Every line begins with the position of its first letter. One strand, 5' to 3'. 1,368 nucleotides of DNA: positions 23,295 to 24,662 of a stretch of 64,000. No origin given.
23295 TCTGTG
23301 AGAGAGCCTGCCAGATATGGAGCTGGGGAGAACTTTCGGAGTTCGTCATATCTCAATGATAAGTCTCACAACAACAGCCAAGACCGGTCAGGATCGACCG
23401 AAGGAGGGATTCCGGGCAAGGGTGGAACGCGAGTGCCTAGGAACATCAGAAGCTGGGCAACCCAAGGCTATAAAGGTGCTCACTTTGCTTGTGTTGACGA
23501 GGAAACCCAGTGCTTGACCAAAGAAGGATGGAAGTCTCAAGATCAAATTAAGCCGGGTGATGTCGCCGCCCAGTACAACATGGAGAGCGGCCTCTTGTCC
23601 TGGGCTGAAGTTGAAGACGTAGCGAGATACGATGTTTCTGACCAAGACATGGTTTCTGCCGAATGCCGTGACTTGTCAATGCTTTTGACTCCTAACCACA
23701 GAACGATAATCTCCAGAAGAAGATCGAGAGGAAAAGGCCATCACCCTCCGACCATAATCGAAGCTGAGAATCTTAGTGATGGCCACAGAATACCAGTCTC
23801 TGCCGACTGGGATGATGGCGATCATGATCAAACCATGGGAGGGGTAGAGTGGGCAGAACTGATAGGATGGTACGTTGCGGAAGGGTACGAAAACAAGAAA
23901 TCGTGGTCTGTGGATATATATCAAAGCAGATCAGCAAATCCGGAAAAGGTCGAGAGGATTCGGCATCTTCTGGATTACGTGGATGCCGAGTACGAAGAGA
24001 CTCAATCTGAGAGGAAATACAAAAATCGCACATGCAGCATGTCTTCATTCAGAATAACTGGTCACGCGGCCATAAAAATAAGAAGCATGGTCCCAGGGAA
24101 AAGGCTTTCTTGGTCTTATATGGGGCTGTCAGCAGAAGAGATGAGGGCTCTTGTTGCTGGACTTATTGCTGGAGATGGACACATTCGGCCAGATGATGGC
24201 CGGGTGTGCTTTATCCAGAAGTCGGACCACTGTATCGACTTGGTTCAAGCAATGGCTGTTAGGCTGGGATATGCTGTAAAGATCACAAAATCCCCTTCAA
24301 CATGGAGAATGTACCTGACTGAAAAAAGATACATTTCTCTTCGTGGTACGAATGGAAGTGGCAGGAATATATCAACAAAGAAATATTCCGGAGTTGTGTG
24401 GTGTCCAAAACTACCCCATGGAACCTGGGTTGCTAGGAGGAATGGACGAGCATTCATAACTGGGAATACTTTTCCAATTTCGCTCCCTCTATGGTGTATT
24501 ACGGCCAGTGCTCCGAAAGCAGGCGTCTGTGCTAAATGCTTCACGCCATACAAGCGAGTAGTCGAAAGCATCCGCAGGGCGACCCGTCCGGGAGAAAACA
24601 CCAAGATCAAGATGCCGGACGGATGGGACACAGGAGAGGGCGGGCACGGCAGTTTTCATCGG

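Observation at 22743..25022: N6/N4 DNA methyltransferase split by a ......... intein at its catalytic-region motif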

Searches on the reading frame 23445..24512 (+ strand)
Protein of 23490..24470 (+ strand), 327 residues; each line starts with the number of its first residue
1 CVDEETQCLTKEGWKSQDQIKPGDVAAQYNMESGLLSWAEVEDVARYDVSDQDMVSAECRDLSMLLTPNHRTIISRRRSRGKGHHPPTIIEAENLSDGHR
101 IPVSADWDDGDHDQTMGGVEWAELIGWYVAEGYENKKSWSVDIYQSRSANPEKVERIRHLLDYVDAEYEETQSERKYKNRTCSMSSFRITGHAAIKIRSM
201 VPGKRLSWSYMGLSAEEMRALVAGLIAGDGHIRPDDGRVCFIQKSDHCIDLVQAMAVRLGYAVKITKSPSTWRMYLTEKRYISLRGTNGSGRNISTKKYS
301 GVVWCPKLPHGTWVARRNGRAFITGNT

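Call 4: search_protein_families(library=pfam, proteins=[window:23490-24467:+], max_evalue=0.1)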
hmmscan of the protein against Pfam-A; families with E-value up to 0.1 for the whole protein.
window:23490-24467:+ (326 aa): 2 families
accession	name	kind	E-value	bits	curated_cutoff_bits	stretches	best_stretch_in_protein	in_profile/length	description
PF14528.11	LAGLIDADG_3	-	7.7e-10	39.3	22.5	1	216-274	1-66/82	LAGLIDADG-like domain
PF05204.19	Hom_end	-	0.029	14.9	21.1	1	211-268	6-65/110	Homing endonuclease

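Call 5: search_protein_families(library=ncbifam, proteins=[window:23490-24467:+], max_evalue=1)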
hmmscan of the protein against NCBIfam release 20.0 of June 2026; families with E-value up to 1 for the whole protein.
window:23490-24467:+ (326 aa): 2 families
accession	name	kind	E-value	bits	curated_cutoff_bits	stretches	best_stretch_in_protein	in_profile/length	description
NF006207.0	PRK08332.1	equivalog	1.1e-05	22.9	2400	1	114-278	998-1156/1684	vitamin B12-dependent ribonucleotide reductase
NF045703.1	rSAM_Tes_intein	exception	6.8e-05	20.8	1700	1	120-233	370-478/1040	tetraether lipid synthase Tes, intein-containing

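Call 6: search_solved_structures(query=window:23490-24470:+, max_evalue=10, show_alignments=3)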
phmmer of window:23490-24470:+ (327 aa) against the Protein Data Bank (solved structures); distinct sequences matched with E-value up to 10: 5.
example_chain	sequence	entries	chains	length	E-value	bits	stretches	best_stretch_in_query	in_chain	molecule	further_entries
6p0w_A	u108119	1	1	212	0.12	14.5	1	65-133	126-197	Putative thiol-specific antioxidant protein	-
7kuu_A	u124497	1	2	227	0.14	14.4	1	65-133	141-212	Alkyl hydroperoxide reductase C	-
5d96_J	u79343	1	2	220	0.69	12.1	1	180-211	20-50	Heavy chain of Fab fragment from an antibody targeting mouse and human QSOX1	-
8f70_A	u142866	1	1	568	1.1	11.4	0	8-34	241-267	T18.1 Major pilin backbone protein T-antigen,Major pilin backbone protein T-antigen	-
2cw7_A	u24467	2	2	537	1.7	10.7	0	122-279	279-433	Endonuclease PI-PkoII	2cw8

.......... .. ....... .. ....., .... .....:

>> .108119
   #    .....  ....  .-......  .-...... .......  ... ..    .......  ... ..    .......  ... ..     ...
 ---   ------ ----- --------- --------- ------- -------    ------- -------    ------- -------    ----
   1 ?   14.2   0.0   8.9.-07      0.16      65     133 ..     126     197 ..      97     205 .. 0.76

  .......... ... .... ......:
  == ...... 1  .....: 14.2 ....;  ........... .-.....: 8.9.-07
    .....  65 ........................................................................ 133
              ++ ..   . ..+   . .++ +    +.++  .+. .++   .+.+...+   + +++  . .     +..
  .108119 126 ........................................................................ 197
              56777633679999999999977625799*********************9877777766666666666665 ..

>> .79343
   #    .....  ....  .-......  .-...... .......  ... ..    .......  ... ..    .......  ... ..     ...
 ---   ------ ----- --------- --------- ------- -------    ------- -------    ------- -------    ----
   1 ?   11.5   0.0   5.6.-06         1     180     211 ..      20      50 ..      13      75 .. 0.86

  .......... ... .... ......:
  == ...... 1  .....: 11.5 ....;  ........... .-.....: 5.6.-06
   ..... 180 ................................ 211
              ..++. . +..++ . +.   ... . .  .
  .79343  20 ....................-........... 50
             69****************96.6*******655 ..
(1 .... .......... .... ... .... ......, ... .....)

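Call 7: search_protein_families(library=phrogs, proteins=[window:23490-24467:+], max_evalue=0.01)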
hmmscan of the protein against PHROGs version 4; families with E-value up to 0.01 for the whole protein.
window:23490-24467:+ (326 aa): 1 family
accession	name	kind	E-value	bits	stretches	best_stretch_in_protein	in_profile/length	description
phrog_85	-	DNA, RNA and nucleotide metabolism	6.6e-05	22.6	1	1-148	89-232/866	thymidylate synthase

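Call 8: find_homologous_proteins(query=window:23490-24467:+, max_evalue=0.001)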
Query window:23490-24467:+ (326 aa): 21 proteins with E <= 0.001 among 1258 candidates.
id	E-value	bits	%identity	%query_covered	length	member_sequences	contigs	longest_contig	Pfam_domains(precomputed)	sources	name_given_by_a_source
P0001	4.6e-107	376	53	100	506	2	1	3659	PF01555.25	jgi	jgi:hypothetical protein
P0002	1.9e-98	348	50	100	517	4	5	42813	PF14528.12,PF01555.25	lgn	-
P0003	1.7e-89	318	46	100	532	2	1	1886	PF14528.12,PF01555.25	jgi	jgi:hypothetical protein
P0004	8.5e-85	303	45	100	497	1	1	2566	PF14528.12,PF01555.25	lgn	-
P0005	2.2e-82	295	51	87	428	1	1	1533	PF14528.12,PF01555.25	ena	-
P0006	5.3e-76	274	45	93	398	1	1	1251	PF01555.25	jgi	jgi:hypothetical protein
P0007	3.6e-69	251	54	73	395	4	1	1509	PF01555.25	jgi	-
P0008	2.3e-68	249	42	100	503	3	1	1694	PF14528.12,PF01555.25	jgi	jgi:hypothetical protein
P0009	1.1e-64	237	42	98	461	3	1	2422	PF14528.12,PF01555.25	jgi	jgi:hypothetical protein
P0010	6.9e-64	234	45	81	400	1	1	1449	PF14528.12,PF01555.25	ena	-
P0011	1.6e-60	223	40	100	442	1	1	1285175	PF14528.12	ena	-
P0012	2.6e-44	170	35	81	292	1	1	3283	PF14528.12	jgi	-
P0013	6.8e-36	142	35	81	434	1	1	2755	PF01555.25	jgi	jgi:hypothetical protein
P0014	8.0e-32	129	29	100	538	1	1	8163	PF14528.12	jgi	jgi:calcineurin-like phosphoesterase family protein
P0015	2.2e-31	127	47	44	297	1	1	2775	PF01555.25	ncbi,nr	ncbi:MAG: site-specific DNA-methyltransferase [Proteobacteria bacterium]|nr:site-specific DNA-methyl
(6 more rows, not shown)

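Call 26: search_dna_similar(query=window:23490-24467:+, collection=phages, mode=protein, max_rows=40, rows=spread)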
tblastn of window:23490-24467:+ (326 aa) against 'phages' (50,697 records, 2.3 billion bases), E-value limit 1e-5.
Records with a match: 140; places in all: 140; records where one place covers at least 80% of the query: 139.
Best place of each record, by identity: <60% 140.
By first word of the organism name: Mycobacterium 93; Gordonia 13; Pseudomonas 8; Escherichia 5; Corynebacterium 4; Staphylococcus 4; Tenacibaculum 3; Synechococcus 2; Caudovirales 1; uncultured 1; and 6 more.
By host as written in the record: Mycobacterium smegmatis mc2 155 59; Mycobacterium smegmatis mc#155 19; - 9; Pseudomonas syringae pv. porri LMG 28495 8; Gordonia terrae 3612 5; Gordonia sp. 4; Mycobacterium sp. 4; Mycobacterium smegmatis mc2155 4; and 19 more.
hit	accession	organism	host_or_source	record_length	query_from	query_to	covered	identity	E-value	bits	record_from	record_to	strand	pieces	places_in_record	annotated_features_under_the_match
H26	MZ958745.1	Mycobacterium phage Pinkcreek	Mycobacterium smegmatis ATCC 607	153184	1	326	100%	31.8%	7e-39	151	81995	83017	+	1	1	135: hypothetical protein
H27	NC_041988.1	Mycobacterium phage ShiLan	Mycobacterium smegmatis mc2 155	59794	1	326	100%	30.9%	6e-31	129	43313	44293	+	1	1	65: DNA methyltransferase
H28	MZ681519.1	Mycobacterium phage MilanaBonita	Mycobacterium smegmatis mc2 155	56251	1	326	100%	30.6%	1e-30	127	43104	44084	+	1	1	66: DNA methylase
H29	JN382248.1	Mycobacterium phage Lilac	Mycobacterium smegmatis mc2 155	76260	1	326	100%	30.3%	3e-29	124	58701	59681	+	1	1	101: DNA methyltransferase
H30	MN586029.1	Mycobacterium phage Hannaconda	Mycobacterium smegmatis mc#155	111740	1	326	100%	28.1%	5e-25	111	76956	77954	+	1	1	142: DNA methylase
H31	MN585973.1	Mycobacterium phage StAnnes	Mycobacterium smegmatis mc2 155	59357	1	326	100%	27.8%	9e-25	110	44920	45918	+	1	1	70: endonuclease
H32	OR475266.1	Mycobacterium phage Martik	Mycobacterium smegmatis mc#155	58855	1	326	100%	27.8%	1e-24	110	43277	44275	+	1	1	66: DNA methyltransferase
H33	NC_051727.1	Mycobacterium phage Willsammy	Mycobacterium smegmatis mc2 155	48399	1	326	100%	27.8%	1e-24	110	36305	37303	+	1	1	52: DNA methyltransferase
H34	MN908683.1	Mycobacterium phage StressBall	Mycobacterium smegmatis mc2 155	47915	1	326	100%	27.8%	1e-24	110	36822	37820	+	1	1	53: DNA methylase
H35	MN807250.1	Mycobacterium phage Glaske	Mycobacterium smegmatis mc2 155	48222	1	326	100%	27.8%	1e-24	110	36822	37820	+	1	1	53: DNA methylase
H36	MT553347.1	Mycobacterium phage Awesomesauce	Mycobacterium smegmatis mc2 155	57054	1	326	100%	27.8%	2e-24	109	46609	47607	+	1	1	76: DNA methylase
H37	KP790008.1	Gordonia phage GordTnk2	Gordonia sp.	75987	1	326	100%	26.2%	1e-21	101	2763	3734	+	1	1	TerL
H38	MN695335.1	Synechococcus phage B23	Synechoccus sp.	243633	1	326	100%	26.0%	8e-27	116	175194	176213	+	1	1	hypothetical protein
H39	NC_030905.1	Gordonia phage Woes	Gordonia terrae 3612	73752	1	326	100%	25.6%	6e-22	102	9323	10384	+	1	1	8: portal protein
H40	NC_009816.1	Corynebacterium phage P1201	Corynebacterium glutamicum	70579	1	326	100%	25.3%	7e-14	78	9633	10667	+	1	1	thymidylate synthase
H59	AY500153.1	Mycobacterium phage Bethlehem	Mycobacterium sp.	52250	1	326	100%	22.6%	1e-5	53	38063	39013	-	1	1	phosphoesterase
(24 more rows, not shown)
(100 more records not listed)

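Call 27: predict_structure(alignment_id=A2)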
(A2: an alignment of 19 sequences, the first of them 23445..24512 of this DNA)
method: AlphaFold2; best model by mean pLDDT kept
length: 356 residues; sequences in the alignment: 19
mean_pLDDT: 88.2   pTM: 0.87
mean pLDDT of the five models: 88.2, 87.8, 86.9, 86.9, 86.8
residues with pLDDT >= 90: 270; 70-90: 43; 50-70: 17; < 50: 26
segments of 3 or more residues with pLDDT < 50: 1-12, 344-356
pLDDT, mean of each block of 10 residues (from residue 1): 34 77 97 97 95 95 92 93 92 62 90 93 86 96 95 93 94 98 95 89 97 94 95 97 92 93 97 97 94 92 67 95 94 96 51 45
secondary structure, 60 per line:
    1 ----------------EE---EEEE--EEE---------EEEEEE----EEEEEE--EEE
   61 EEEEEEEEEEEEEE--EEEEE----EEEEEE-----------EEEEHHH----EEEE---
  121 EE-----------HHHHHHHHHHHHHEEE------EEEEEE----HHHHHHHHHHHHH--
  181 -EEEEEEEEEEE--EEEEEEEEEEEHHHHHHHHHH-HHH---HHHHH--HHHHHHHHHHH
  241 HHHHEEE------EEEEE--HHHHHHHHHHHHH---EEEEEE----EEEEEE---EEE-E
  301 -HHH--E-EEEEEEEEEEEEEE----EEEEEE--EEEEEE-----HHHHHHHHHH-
elements in order: E22-25 E28-30 E40-45 E50-55 E58-74 E77-81 E86-91 E103-106 E114-117 H134-146 E147-149 E156-161 H166-178 E182-192 E195-205 H206-215 H223-227 H230-244 E245-247 E254-258 H261-273 E277-282 E287-292 E296-298 E309-322 E327-332 E335-340 H346-355

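Call 28: get_annotated_region(hit=H59, flank=800)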
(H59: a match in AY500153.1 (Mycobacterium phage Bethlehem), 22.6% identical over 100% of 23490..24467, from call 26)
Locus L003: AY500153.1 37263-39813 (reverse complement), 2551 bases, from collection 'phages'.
description: Mycobacterium phage Bethlehem, complete genome.
organism: Mycobacterium phage Bethlehem (NCBI taxid 2902891)
taxonomy: Viruses; Duplodnaviria; Heunggongvirae; Uroviricota; Caudoviricetes; Fromanvirus; Fromanvirus bethlehem
host: Mycobacterium sp.; source: -; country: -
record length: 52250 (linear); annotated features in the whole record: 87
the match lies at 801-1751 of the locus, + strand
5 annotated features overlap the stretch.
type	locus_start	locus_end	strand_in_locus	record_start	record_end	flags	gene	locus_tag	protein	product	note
CDS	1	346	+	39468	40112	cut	-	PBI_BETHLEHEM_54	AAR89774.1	hypothetical protein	-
CDS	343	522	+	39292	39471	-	-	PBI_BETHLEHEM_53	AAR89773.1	hypothetical protein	gp53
CDS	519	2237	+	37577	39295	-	-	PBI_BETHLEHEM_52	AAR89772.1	phosphoesterase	gp52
CDS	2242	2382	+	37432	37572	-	-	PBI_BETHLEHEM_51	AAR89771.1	hypothetical protein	gp51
CDS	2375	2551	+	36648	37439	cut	-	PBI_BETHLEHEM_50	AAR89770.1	hypothetical protein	gp50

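Call 32: fold_search(model_id=the predicted structure, library=pdb)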
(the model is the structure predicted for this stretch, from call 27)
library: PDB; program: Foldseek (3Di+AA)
matches with E <= 10: 809; with E <= 0.001: 48
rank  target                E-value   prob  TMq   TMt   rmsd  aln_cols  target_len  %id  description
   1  7qsu                  3.5e-17  1.00  0.60  0.59   8.4       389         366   15  Crystal structure of homing endonuclease-associated TliVMA intein (C1A, d333-339) (released 2022-03-30)
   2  7qst                  5.3e-16  1.00  0.58  0.57   7.3       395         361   16  Crystal structure of homing endonuclease-associated PhoVMA intein (C1A) (released 2022-03-30)
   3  7qss                  1.5e-14  1.00  0.60  0.51   7.2       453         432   12  Crystal structure of homing endonuclease-associated TliVMA intein (C1A) (released 2022-03-30)
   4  1ef0_A                2.2e-13  1.00  0.59  0.51   8.7       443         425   10  CRYSTAL STRUCTURE OF PI-SCEI MINIPRECURSOR (released 2000-06-07)
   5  1vde_A                1.2e-12  1.00  0.60  0.51   8.8       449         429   11  PI-SCEI, A HOMING ENDONUCLEASE WITH PROTEIN SPLICING ACTIVITY (released 1998-04-08)
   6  1dq3                  1.8e-12  1.00  0.60  0.49   8.3       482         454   10  CRYSTAL STRUCTURE OF AN ARCHAEAL INTEIN-ENCODED HOMING ENDONUCLEASE PI-PFUI (released 2000-07-05)
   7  1jva_B                3.8e-12  1.00  0.58  0.50   9.0       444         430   11  CRYSTAL STRUCTURE OF THE VMA1-DERIVED ENDONUCLEASE BEARING THE N AND C EXTEIN PROPEPTIDES (released 2002-08-29)
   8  1jva_A                1.3e-11  1.00  0.59  0.51   8.6       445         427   11  CRYSTAL STRUCTURE OF THE VMA1-DERIVED ENDONUCLEASE BEARING THE N AND C EXTEIN PROPEPTIDES (released 2002-08-29)
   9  1um2_A                7.5e-11  1.00  0.57  0.50   9.0       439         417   11  Crystal Structure of the Vma1-Derived Endonuclease with the Ligated Extein Segment (released 2004-09-22)
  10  1ef0_B                2.8e-10  1.00  0.57  0.52   8.7       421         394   10  CRYSTAL STRUCTURE OF PI-SCEI MINIPRECURSOR (released 2000-06-07)
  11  1dfa                  2.8e-10  1.00  0.54  0.49  10.1       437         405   13  CRYSTAL STRUCTURE OF PI-SCEI IN C2 SPACE GROUP (released 1999-12-08)
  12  1um2_B                1.5e-09  1.00  0.58  0.51   8.3       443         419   11  Crystal Structure of the Vma1-Derived Endonuclease with the Ligated Extein Segment (released 2004-09-22)
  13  2cw7                  1.7e-09  1.00  0.55  0.39   9.3       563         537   11  Crystal structure of intein homing endonuclease II (released 2006-04-18)
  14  1lwt_A                2.0e-08  1.00  0.57  0.47   9.3       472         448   10  Crystal structure of the intein homing endonuclease PI-SceI bound to its substrate DNA (Ca2+ free) (released 2002-09-27)
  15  2vs7_A                7.1e-06  1.00  0.33  0.57   8.2       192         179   14  The crystal structure of I-DmoI in complex with DNA and Ca (released 2008-11-11)
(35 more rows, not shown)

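Call 37: find_encoding_contigs(protein=P0002, flank=8000, max_places=3)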
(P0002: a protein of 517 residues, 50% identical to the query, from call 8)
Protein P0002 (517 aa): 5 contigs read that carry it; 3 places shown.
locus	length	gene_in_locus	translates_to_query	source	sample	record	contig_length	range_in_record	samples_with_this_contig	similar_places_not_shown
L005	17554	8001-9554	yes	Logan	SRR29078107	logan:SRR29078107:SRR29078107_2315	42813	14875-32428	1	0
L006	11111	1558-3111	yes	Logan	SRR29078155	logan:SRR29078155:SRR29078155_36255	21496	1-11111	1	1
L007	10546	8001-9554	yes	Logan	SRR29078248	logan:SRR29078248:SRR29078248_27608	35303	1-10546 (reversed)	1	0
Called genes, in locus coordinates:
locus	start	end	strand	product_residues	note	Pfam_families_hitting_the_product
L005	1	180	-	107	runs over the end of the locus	PF07484:Collar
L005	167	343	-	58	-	-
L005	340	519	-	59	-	-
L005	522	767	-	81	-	-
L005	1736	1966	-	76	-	-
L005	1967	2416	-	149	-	-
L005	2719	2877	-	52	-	-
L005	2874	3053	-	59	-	-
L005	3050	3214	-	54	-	-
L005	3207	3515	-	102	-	-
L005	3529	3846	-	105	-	-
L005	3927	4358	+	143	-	-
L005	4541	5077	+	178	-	PF13392:HNH_3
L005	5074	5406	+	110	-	-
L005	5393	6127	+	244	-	-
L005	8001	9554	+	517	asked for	PF14528:LAGLIDADG_3 (faint), PF01555:N6_N4_Mtase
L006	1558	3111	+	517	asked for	PF14528:LAGLIDADG_3 (faint), PF01555:N6_N4_Mtase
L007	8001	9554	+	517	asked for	PF14528:LAGLIDADG_3 (faint), PF01555:N6_N4_Mtase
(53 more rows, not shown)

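Call 51: get_annotated_region(hit=H33, flank=1500)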
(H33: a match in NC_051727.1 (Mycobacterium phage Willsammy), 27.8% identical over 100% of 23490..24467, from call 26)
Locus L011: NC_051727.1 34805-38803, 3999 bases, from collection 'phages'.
description: Mycobacterium phage Willsammy, complete genome.
organism: Mycobacterium phage Willsammy (NCBI taxid 2713268)
taxonomy: Viruses; Duplodnaviria; Heunggongvirae; Uroviricota; Caudoviricetes; Pclasvirinae; Fishburnevirus; Fishburnevirus willsammy
host: Mycobacterium smegmatis mc2 155; source: soil; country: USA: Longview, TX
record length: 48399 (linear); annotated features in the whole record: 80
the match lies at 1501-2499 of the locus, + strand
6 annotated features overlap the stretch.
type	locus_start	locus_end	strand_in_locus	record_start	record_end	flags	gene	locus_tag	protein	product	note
CDS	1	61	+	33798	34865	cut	48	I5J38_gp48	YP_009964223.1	FtsK-like DNA translocase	-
CDS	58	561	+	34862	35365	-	49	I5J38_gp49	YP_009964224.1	RusA-like Holliday junction resolvase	RusA-like resolvase (endonuclease); RusA-like resolvase (endonuclease)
CDS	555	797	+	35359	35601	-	50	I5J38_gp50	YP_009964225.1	hypothetical protein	-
CDS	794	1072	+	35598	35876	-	51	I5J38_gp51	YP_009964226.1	hypothetical protein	-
CDS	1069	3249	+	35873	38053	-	52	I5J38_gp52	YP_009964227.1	DNA methyltransferase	-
CDS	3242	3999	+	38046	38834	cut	53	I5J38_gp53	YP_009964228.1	hypothetical protein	-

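Call 52: get_annotated_region(hit=H29, flank=1500)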
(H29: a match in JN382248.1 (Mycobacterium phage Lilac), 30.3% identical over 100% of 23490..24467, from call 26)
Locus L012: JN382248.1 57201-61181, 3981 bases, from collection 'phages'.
description: Mycobacterium phage Lilac, complete genome.
organism: Mycobacterium phage Lilac (NCBI taxid 1070990)
taxonomy: Viruses; Duplodnaviria; Heunggongvirae; Uroviricota; Caudoviricetes; Kostyavirus
host: Mycobacterium smegmatis mc2 155; source: soil; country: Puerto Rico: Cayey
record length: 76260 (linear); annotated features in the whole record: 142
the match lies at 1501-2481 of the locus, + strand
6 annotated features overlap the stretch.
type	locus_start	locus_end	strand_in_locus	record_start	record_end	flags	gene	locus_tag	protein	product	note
CDS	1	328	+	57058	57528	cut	98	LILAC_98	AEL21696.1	hypothetical protein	gp98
CDS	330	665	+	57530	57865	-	99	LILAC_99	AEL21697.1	hypothetical protein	gp99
CDS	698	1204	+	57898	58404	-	100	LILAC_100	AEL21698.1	hypothetical protein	gp100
CDS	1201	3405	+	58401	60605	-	101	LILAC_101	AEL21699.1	DNA methyltransferase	gp101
CDS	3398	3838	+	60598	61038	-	102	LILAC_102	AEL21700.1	ssDNA binding protein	gp102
CDS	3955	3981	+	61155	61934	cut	103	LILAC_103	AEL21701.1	ClpP-like protease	gp103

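Call 53: get_annotated_region(hit=H30, flank=1500)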
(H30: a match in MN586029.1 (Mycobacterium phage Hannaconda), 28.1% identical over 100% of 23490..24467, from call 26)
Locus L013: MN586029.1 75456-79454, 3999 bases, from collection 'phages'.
description: Mycobacterium phage Hannaconda, complete genome.
organism: Mycobacterium phage Hannaconda (NCBI taxid 2656580)
taxonomy: Viruses; Duplodnaviria; Heunggongvirae; Uroviricota; Caudoviricetes; Omegavirus
host: Mycobacterium smegmatis mc#155; source: soil; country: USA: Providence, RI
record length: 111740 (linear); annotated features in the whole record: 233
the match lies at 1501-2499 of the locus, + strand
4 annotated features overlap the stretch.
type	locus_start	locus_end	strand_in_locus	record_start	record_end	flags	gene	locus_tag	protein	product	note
CDS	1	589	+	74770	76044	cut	140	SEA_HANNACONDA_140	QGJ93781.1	helix-turn-helix DNA binding protein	-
CDS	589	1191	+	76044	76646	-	141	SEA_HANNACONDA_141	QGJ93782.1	HNH endonuclease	-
CDS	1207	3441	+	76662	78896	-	142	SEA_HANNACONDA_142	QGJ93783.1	DNA methylase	-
CDS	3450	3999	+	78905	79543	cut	143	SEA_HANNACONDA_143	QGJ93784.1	hypothetical protein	-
